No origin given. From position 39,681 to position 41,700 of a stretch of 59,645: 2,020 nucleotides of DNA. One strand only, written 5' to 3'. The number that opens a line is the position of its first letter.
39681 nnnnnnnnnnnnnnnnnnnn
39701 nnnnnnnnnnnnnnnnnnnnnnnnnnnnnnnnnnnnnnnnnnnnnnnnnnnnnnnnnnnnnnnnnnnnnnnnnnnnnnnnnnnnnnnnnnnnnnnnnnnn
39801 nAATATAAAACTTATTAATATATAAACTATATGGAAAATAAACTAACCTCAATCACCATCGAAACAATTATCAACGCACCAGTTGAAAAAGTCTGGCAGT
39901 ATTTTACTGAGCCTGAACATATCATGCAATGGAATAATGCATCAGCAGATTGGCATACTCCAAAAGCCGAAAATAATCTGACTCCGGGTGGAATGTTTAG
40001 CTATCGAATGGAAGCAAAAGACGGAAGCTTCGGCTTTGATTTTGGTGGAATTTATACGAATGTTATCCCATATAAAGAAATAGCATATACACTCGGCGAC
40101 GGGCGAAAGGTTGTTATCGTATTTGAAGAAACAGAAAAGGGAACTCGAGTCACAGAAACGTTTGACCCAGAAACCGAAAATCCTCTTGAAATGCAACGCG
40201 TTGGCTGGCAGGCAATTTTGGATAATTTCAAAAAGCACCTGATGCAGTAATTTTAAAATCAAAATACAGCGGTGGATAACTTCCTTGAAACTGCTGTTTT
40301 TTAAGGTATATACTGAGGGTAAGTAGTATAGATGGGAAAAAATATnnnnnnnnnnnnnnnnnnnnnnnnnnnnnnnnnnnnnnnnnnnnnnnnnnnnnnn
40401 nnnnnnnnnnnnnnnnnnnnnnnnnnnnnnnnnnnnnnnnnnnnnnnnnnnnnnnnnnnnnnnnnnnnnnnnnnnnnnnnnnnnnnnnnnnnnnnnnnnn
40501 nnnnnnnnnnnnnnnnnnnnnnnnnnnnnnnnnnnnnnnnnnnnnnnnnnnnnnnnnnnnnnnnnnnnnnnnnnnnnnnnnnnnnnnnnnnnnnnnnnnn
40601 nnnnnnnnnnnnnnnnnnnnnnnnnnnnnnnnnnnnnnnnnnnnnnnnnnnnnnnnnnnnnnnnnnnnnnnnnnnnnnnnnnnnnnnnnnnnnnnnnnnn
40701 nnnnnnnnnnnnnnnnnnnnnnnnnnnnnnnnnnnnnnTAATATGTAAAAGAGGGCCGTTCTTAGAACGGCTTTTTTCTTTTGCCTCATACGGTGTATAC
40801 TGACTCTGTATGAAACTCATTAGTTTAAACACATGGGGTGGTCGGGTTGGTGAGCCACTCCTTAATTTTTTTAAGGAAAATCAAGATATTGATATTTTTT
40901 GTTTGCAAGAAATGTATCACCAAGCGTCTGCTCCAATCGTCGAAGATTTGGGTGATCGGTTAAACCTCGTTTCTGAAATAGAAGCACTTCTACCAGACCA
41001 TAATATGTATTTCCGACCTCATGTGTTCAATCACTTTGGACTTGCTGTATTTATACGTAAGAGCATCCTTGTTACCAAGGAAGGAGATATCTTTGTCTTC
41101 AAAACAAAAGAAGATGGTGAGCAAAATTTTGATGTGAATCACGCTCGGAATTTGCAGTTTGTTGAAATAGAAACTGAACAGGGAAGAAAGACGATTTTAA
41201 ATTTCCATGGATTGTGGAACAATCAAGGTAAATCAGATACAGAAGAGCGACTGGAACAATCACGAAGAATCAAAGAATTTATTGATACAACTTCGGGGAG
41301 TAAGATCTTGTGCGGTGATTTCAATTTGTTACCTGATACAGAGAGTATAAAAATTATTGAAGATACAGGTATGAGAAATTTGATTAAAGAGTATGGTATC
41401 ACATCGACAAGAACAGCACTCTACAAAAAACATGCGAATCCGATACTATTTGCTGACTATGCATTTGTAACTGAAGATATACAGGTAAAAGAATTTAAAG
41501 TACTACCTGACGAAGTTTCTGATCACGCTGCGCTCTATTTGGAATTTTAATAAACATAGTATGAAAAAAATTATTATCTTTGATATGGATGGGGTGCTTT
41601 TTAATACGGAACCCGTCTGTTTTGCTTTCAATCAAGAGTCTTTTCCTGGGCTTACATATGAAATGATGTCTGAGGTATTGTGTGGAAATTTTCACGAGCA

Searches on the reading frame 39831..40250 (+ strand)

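Call 14: search_protein_families(library=pfam, proteins=[window:39831-40250:+], max_evalue=0.01)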
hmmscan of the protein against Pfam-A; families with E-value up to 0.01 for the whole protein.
window:39831-40250:+ (139 aa): 2 families
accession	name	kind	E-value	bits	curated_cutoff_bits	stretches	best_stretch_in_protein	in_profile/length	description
PF08327.17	AHSA1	-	3.3e-24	85.9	22.1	1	15-137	1-124/125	Activator of Hsp90 ATPase homolog 1-like protein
PF10604.15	Polyketide_cyc2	-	9.7e-07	29.6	27.4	1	7-117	3-111/142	Polyketide cyclase / dehydrase and lipid transport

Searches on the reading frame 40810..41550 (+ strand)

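Call 14: search_protein_families(library=pfam, proteins=[window:40810-41550:+], max_evalue=0.01)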
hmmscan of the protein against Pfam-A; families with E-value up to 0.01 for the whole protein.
window:40810-41550:+ (246 aa): 1 family
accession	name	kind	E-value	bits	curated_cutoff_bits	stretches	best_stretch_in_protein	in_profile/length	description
PF03372.29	Exo_endo_phos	-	1e-14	55.3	24.5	1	5-239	2-225/225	Endonuclease/Exonuclease/phosphatase family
